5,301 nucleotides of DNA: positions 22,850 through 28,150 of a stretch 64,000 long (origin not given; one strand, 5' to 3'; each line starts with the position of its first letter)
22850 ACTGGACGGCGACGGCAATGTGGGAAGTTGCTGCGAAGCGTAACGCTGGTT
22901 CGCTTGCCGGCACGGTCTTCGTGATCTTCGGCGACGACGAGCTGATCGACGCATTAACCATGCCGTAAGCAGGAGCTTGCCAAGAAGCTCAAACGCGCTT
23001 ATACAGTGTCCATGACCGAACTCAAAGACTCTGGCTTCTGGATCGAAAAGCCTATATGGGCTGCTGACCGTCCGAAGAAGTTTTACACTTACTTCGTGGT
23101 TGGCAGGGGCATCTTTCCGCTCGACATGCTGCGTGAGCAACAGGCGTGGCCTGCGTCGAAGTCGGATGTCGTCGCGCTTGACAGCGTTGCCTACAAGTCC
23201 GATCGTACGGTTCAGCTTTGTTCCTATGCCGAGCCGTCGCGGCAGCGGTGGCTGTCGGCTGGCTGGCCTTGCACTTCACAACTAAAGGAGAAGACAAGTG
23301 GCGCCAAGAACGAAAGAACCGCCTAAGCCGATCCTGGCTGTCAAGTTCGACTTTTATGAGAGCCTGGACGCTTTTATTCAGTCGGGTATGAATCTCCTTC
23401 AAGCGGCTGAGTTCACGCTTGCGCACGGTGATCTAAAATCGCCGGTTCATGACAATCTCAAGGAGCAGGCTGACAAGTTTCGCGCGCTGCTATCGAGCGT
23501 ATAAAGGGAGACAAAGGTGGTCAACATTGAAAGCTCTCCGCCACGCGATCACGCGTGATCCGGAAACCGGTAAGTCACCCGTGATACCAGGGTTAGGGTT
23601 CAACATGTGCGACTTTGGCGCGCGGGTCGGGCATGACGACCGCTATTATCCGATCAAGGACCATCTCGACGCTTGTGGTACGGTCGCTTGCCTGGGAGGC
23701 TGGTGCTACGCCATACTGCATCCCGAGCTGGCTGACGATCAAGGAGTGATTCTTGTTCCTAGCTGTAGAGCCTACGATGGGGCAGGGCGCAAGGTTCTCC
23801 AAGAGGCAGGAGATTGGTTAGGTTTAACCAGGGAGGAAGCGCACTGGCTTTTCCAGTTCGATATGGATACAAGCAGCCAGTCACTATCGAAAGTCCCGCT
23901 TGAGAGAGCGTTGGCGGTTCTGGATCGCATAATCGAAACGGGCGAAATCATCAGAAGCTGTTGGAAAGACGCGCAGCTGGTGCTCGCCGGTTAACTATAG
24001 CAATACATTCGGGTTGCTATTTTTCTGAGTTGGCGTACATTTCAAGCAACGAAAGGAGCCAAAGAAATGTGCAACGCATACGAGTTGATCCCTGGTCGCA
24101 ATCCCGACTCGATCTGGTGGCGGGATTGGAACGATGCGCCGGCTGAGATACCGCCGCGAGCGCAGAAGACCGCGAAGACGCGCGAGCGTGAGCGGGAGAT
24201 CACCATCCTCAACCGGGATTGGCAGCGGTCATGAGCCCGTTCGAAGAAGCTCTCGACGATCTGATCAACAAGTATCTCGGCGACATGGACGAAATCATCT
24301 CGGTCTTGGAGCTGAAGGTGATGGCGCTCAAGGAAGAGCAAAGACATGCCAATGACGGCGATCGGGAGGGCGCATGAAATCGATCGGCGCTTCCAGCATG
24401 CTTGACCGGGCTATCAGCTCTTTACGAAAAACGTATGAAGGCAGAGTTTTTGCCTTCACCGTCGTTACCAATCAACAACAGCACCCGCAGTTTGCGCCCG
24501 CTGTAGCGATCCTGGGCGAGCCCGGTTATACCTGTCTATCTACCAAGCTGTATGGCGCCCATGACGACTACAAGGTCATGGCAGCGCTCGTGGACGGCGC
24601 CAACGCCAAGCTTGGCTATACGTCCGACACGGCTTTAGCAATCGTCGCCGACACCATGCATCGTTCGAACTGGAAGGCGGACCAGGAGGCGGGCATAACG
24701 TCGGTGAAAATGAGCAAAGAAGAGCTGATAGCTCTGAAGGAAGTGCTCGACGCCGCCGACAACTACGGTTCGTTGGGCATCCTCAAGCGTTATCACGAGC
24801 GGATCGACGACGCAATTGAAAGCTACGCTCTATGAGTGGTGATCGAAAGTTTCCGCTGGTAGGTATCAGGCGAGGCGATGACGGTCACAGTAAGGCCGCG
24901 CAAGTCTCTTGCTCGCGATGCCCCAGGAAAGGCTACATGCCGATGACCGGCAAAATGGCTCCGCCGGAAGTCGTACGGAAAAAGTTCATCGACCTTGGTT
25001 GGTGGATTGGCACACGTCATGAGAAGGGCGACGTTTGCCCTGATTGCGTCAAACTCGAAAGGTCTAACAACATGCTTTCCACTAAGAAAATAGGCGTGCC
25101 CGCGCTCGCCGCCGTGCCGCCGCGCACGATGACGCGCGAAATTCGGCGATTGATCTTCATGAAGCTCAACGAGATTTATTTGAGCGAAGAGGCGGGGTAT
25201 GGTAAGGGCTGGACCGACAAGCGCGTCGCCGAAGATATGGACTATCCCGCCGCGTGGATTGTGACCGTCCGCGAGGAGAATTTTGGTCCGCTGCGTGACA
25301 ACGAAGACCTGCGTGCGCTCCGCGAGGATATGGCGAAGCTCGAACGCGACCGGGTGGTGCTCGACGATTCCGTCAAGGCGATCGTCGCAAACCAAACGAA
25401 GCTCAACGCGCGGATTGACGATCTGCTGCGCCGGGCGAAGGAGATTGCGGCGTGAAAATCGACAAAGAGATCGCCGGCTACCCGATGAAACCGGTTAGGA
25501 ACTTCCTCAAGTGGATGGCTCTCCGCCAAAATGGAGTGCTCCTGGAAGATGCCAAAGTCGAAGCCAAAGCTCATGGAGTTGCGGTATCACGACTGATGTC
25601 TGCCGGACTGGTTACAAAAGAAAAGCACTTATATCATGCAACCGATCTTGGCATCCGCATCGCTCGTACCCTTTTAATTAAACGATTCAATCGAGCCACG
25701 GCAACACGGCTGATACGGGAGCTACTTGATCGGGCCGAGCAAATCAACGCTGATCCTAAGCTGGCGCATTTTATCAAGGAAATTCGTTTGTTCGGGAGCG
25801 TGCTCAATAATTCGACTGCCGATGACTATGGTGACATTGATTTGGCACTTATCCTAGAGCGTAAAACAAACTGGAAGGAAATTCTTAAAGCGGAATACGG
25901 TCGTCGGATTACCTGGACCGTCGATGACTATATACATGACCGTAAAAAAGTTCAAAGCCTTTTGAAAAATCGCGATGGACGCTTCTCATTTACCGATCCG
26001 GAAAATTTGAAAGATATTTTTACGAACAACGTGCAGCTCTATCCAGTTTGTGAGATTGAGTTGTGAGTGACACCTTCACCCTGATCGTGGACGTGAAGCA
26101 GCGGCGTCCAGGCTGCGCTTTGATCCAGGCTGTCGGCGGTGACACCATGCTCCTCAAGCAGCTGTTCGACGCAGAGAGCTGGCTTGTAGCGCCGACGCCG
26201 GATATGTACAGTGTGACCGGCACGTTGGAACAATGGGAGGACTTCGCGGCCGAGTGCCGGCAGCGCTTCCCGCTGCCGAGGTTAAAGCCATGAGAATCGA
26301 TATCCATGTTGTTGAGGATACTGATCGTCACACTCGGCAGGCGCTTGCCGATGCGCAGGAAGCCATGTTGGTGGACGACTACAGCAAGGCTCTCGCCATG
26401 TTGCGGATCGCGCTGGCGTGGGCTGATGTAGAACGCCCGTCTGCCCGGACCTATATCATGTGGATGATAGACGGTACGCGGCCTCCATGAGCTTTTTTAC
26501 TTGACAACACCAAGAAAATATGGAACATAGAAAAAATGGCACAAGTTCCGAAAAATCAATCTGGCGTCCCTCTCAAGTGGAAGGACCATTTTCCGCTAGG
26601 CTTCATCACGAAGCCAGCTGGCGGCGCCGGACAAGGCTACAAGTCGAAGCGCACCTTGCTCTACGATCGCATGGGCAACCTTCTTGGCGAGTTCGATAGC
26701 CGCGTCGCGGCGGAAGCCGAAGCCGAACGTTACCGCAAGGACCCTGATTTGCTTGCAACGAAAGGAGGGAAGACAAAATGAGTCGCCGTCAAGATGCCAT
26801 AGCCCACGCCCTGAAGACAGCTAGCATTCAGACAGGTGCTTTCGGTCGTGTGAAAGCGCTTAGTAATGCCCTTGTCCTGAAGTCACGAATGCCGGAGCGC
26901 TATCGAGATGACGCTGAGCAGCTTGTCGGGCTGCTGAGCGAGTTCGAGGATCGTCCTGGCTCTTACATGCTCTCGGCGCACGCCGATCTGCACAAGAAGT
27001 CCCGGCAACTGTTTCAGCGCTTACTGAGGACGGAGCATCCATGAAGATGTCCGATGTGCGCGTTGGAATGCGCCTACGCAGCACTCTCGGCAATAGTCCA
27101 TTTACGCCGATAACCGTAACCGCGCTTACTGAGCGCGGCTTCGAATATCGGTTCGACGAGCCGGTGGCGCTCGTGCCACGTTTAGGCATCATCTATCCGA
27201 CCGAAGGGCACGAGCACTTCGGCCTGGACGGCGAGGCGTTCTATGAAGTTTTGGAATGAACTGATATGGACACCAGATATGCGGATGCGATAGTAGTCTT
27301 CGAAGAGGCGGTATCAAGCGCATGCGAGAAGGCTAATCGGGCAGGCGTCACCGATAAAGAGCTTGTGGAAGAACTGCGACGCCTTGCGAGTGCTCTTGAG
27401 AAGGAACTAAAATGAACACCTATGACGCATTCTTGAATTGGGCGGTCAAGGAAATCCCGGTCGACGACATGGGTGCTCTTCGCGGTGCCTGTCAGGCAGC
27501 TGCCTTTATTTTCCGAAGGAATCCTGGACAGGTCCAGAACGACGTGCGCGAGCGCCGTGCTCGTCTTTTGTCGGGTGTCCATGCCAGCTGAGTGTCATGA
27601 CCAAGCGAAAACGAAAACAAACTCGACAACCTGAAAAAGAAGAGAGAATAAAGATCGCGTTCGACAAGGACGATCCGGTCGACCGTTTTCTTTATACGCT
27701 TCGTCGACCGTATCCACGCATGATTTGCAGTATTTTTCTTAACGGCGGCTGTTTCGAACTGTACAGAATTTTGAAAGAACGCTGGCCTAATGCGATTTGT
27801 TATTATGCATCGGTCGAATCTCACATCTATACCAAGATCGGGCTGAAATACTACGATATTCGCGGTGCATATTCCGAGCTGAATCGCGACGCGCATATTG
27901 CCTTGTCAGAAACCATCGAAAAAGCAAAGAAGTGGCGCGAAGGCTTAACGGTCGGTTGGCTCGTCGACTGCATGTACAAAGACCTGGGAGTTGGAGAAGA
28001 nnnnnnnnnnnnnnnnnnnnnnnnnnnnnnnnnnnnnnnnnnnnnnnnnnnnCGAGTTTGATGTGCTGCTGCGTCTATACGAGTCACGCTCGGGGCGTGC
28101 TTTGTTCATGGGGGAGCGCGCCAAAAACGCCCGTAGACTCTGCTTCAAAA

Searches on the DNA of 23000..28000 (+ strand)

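Call 8: search_dna_similar(query=window:23000-28000:+, collection=phages, mode=near, max_rows=20)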
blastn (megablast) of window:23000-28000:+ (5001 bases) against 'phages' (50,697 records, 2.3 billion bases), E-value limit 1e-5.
No match.

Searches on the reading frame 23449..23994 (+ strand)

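Call 3: search_protein_families(library=pfam, proteins=[window:23449-23994:+], max_evalue=1)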
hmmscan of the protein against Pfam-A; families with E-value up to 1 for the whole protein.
window:23449-23994:+ (181 aa): 0 families

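Call 6: search_protein_families(library=phrogs, proteins=[window:23449-23994:+], max_evalue=0.1)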
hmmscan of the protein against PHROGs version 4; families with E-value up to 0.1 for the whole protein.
window:23449-23994:+ (181 aa): 1 family
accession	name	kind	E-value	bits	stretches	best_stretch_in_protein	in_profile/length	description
phrog_889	-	unknown function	1.6e-07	32.1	1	70-140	57-130/162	-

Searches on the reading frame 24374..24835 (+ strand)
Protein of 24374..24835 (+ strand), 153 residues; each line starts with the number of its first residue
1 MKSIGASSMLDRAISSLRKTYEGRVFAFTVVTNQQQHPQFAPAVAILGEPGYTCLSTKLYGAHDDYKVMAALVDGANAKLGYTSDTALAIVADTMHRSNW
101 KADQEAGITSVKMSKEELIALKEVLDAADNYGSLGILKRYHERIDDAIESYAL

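Call 3: search_protein_families(library=pfam, proteins=[window:24374-24835:+], max_evalue=1)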
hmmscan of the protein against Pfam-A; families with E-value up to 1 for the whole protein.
window:24374-24835:+ (153 aa): 1 family
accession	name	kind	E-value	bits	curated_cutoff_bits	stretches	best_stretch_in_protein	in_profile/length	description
PF24128.1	Phage_zn_bind_4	-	0.53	10.9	27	0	63-92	5-33/63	Phage zinc binding protein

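Call 5: search_protein_families(library=padloc, proteins=[window:24374-24835:+], max_evalue=1)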
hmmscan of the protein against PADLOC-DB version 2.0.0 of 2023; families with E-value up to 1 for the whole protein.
window:24374-24835:+ (153 aa): 0 families

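Call 6: search_protein_families(library=phrogs, proteins=[window:24374-24835:+], max_evalue=0.1)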
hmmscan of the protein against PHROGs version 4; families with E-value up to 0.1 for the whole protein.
window:24374-24835:+ (153 aa): 2 families
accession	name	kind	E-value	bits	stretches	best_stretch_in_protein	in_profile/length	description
phrog_16631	-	unknown function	2.5e-05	25.6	1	42-97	23-74/79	-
phrog_35057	-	unknown function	0.033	15.6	0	77-108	29-60/105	-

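Call 7: search_protein_families(library=ncbifam, proteins=[window:24374-24835:+], max_evalue=1)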
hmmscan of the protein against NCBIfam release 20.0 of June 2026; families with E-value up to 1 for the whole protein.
window:24374-24835:+ (153 aa): 0 families
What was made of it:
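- On Antibiotic nucleotidyltransferases (ANT/KNTase/Lnu): No ANT/KNTase/Lnu-type Pfam or NCBIfam hit was returned for the window protein (calls 3, 7).
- Closest known: Aminoglycoside/lincosamide nucleotidyltransferases. Different: No ANT/KNTase/Lnu-type hit was returned for the window protein in Pfam or NCBIfam (calls 3, 7).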
